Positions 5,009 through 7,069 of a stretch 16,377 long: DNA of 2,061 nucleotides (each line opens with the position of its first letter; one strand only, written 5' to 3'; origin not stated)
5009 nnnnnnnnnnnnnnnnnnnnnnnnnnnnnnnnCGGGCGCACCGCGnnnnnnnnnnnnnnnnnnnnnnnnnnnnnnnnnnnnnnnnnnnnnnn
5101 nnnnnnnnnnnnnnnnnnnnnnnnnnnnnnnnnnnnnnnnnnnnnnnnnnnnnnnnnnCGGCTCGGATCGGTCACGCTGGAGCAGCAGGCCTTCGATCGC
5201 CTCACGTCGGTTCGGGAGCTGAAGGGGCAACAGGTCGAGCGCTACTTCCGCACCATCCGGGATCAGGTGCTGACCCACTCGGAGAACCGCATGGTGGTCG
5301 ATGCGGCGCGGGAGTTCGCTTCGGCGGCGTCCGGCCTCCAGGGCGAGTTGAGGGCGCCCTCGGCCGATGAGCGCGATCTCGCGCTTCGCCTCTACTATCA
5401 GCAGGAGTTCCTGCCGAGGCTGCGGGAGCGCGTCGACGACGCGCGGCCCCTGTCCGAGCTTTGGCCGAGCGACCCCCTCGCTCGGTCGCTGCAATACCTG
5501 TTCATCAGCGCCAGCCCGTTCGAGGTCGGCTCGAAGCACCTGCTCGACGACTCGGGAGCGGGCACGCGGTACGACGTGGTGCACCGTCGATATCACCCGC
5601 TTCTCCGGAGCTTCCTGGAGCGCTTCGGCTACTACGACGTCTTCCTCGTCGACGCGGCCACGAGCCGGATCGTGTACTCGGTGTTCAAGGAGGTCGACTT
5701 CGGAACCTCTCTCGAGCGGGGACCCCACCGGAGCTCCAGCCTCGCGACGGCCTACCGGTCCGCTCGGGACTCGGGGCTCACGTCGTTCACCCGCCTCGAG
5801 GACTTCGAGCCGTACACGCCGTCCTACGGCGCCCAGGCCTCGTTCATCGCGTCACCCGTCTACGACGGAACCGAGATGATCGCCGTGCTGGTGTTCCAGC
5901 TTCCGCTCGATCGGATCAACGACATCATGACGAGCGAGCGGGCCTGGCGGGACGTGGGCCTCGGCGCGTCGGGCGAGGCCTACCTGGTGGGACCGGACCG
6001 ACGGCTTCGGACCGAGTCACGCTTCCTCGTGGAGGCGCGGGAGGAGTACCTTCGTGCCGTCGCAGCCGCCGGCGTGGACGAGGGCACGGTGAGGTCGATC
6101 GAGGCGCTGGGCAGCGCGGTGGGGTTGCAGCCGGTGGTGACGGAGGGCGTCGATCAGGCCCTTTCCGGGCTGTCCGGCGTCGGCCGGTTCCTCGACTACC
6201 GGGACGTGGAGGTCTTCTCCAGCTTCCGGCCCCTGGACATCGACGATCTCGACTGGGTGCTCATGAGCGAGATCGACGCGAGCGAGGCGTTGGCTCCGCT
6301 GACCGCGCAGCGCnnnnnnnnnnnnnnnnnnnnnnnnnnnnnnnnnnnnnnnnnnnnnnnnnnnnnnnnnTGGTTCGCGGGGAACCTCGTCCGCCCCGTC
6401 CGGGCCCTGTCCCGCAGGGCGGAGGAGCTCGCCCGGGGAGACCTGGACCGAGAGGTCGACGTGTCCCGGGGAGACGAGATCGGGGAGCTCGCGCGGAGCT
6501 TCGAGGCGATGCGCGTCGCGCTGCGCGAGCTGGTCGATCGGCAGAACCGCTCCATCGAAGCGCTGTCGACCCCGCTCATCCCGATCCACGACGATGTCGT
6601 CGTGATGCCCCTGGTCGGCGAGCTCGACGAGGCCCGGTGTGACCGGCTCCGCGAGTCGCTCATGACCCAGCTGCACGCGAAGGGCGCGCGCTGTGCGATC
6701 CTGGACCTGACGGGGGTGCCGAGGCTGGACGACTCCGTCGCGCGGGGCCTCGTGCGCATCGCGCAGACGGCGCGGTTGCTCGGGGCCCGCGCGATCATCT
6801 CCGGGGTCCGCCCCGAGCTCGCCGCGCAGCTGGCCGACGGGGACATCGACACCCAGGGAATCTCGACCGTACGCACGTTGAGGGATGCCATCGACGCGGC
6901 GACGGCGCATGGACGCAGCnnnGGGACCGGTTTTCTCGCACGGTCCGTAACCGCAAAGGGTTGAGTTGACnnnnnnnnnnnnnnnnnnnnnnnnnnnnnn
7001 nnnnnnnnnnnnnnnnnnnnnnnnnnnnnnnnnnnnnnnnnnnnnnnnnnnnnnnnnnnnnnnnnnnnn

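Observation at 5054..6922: Transmembrane RsbR-like protein with periplasmic dCache sensor, HAMP and STAS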

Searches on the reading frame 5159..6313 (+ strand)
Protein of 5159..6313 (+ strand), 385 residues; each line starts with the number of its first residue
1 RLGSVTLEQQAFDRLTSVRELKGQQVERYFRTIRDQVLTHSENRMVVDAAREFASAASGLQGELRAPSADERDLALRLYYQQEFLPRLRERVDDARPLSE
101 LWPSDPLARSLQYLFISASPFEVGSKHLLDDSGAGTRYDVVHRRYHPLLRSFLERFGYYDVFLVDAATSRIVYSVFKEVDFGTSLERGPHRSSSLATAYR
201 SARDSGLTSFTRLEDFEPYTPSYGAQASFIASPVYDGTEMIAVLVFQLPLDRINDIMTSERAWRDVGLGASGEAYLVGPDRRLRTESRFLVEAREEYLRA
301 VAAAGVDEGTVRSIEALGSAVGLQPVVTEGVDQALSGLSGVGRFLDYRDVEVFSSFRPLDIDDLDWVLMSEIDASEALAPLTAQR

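Call 37: search_solved_structures(query=A3, max_evalue=1, show_alignments=4)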
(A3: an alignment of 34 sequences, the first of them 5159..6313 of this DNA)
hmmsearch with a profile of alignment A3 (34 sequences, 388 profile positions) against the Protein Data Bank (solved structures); distinct sequences matched with E-value up to 1: 2.
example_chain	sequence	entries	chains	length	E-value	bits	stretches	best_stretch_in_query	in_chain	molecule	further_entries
5i0q_A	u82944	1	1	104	0.76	12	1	32-108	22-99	M protein, serotype 2.1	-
4q5r_A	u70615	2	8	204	0.98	11.7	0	44-100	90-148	Glutathione S-transferase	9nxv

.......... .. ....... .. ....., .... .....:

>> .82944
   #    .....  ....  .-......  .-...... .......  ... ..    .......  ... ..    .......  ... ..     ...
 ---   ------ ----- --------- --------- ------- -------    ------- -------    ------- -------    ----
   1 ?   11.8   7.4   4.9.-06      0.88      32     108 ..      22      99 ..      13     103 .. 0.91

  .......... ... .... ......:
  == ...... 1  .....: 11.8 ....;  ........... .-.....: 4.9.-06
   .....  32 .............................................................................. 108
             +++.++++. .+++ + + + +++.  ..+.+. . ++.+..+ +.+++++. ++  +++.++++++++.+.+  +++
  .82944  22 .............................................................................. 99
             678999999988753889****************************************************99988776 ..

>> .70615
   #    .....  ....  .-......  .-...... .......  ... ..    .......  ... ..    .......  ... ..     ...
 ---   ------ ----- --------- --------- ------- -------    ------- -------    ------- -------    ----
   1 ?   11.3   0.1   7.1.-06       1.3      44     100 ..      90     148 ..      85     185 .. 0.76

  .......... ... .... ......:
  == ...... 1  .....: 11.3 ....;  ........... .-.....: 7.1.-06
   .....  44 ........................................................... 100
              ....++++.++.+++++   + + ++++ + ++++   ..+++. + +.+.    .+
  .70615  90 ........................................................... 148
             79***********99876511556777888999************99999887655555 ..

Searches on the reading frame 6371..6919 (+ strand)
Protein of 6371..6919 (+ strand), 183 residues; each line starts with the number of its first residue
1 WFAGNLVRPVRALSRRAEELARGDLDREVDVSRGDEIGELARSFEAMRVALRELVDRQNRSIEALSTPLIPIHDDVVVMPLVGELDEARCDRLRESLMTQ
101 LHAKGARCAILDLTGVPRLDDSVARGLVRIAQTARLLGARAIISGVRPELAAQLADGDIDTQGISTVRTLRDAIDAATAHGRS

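Call 69: search_protein_representatives(protein=window:6371-6919:+)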
Query: 183 residues. Proteins with E-value up to 0.001 (for the whole library): 9976; up to 1e-10: 6796; up to 1e-30: 22. The best 150 are listed.
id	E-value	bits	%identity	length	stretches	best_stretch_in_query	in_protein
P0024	3.6e-64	232.3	65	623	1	1-181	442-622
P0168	1.9e-51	190.8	56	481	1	1-178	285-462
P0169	1.3e-47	178.4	50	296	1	2-180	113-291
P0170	4.3e-45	170.2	50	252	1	1-177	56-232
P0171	1.6e-44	168.4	49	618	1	3-174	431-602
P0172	1.7e-41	158.5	49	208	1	16-179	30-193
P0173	5.6e-40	153.6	48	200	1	1-178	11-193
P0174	4.3e-39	150.7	51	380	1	2-177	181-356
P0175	6.7e-39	150.1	45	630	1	2-182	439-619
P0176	1.2e-38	149.3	34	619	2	34-177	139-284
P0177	3.0e-38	147.9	44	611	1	2-181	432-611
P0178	3.0e-38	147.9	48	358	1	4-177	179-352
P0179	2.4e-36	141.7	48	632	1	1-177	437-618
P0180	3.4e-36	141.3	45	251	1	5-172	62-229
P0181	8.4e-36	140.0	45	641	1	1-174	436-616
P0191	1.7e-29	119.5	42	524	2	38-178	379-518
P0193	3.0e-29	118.7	45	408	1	1-176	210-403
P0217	1.8e-27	112.8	40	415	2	42-177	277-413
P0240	2.5e-26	109.2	40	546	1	6-176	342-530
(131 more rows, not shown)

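Call 75: search_protein_families(library=pfam, alignment_id=A5, max_evalue=0.001)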
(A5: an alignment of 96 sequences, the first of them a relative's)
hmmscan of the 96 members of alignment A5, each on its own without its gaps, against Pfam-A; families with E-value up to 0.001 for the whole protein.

A. member 1, P0168 (481 aa): 4 families
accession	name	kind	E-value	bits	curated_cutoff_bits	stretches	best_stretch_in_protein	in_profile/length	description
PF00672.30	HAMP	-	6e-15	55.7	25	1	286-337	2-53/53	HAMP domain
PF02743.24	dCache_1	-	2.5e-09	37.5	45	1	37-247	67-236/240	Cache domain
PF01740.26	STAS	-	3.5e-09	36.8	22.6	1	355-446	5-96/106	STAS domain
PF13466.11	STAS_2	-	0.00013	22.5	29.2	1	365-439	3-75/80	STAS domain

B. families by the number of members that match (of 96 scanned): 38 families (the first 25 are shown)
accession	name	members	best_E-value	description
PF01740.26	STAS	95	1.1e-27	STAS domain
PF00672.30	HAMP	74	2.7e-19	HAMP domain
PF13466.11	STAS_2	55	7.5e-10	STAS domain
PF02743.24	dCache_1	34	1.2e-27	Cache domain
PF08448.16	PAS_4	26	1.3e-39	PAS fold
PF00989.32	PAS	25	4.3e-48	PAS fold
PF13426.13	PAS_9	24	5.4e-35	PAS domain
PF13188.13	PAS_8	22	4.4e-29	PAS domain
PF08447.18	PAS_3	15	3.3e-38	PAS fold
PF22673.2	MCP-like_PDC_1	9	1.5e-18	Methyl-accepting chemotaxis protein-like, first PDC sensor domain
PF12729.13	4HB_MCP_1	9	3.3e-15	Four helix bundle sensory module for signal transduction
PF12860.13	PAS_7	5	2.1e-07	PAS fold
PF17201.10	Cache_3-Cache_2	4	2.2e-87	Cache 3/Cache 2 fusion domain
PF14598.12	PAS_11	4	6.7e-06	PAS domain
PF13596.12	PAS_10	4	8.7e-05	PAS domain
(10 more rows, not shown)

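Call 76: find_encoding_contigs(protein=P0217, flank=6000, max_places=2)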
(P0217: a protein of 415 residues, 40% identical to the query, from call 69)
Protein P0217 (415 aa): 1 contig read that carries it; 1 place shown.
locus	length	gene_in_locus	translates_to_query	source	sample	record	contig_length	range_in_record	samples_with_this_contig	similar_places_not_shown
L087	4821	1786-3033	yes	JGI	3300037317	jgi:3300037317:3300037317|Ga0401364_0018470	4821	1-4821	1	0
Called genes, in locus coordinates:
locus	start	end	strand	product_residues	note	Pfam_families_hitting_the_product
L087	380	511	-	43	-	-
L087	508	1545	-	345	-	PF14579:HHH_6, PF13742:tRNA_anti_2 (weak), PF01336:tRNA_anti-codon (weak)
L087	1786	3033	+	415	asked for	PF00672:HAMP, PF01740:STAS, PF13466:STAS_2 (weak)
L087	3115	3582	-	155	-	PF01844:HNH, PF13395:HNH_4 (weak), PF14279:HNH_5 (weak)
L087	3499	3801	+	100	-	-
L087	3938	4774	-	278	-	-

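Call 77: find_encoding_contigs(protein=P0191, flank=6000, max_places=1)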
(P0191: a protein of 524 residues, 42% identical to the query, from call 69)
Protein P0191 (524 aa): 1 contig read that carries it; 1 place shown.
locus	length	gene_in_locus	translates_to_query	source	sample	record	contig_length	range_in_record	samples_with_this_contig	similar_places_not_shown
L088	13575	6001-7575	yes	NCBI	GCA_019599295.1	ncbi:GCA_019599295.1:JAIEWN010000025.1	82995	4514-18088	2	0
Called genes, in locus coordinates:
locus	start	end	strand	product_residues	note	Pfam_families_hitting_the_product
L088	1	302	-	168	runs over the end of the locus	PF04075:F420H2_quin_red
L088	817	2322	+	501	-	PF00672:HAMP (weak), PF00512:HisKA, PF02518:HATPase_c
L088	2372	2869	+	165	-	-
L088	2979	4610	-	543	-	PF12450:vWF_A, PF00092:VWA, PF13519:VWA_2, PF13768:VWA_3, PF12034:YfbK_C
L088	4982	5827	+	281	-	PF12849:PBP_like_2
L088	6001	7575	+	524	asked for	PF05228:CHASE4 (weak), PF00672:HAMP, PF01740:STAS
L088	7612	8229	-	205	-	PF04075:F420H2_quin_red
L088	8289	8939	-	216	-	PF01966:HD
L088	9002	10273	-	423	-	PF07690:MFS_1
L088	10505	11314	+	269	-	PF09339:HTH_IclR, PF12802:MarR_2, PF13412:HTH_24 (faint), PF01614:IclR_C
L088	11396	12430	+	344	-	PF00480:ROK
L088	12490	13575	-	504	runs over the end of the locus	-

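Call 78: find_encoding_contigs(protein=P0240, flank=6000, max_places=1)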
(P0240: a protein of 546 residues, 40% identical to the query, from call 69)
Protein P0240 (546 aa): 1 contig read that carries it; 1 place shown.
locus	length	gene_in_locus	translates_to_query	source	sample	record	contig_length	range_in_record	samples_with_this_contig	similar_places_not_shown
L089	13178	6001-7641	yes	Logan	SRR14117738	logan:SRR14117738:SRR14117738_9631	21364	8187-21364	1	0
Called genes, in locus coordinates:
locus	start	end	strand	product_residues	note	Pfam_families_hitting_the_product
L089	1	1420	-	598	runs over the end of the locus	PF00361:Proton_antipo_M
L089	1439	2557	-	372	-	PF00374:NiFeSe_Hases (weak), PF00346:Complex1_49kDa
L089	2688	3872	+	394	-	PF00202:Aminotran_3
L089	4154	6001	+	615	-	PF00496:SBP_bac_5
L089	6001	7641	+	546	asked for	PF12729:4HB_MCP_1, PF05227:CHASE3, PF00672:HAMP, PF01740:STAS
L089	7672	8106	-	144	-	-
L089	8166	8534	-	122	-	PF03259:Robl_LC7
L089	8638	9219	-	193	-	PF27154:ORF11_beta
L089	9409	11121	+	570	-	PF06609:TRI12, PF07690:MFS_1, PF00083:Sugar_tr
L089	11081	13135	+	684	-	PF08448:PAS_4 (faint), PF12860:PAS_7 (weak), PF00989:PAS, PF13426:PAS_9, PF08447:PAS_3, PF13185:GAF_2 (weak), PF13492:GAF_3 (weak), PF00990:GGDEF, +1 more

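Call 79: find_encoding_contigs(protein=P0193, flank=6000, max_places=1)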
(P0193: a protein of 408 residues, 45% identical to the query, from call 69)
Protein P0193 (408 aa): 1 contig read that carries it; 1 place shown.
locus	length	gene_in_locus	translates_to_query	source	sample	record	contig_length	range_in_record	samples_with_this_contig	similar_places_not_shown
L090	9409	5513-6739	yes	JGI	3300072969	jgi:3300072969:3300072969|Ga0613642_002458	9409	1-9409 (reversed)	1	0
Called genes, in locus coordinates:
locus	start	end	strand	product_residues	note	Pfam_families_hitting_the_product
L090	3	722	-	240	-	?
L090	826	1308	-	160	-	PF00111:Fer2, PF13085:Fer2_3 (faint), PF01799:Fer2_2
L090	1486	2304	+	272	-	PF09992:NAGPA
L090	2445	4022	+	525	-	PF01476:LysM, PF23473:LysM3_LYK4_5 (faint), PF06347:SH3_4, PF08239:SH3_3, PF01551:Peptidase_M23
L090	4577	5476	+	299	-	PF00989:PAS, PF13188:PAS_8 (weak), PF08448:PAS_4, PF13426:PAS_9, PF08447:PAS_3, PF01740:STAS, PF13466:STAS_2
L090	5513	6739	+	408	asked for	PF00672:HAMP, PF01740:STAS, PF13466:STAS_2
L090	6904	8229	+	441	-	PF01740:STAS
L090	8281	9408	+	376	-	?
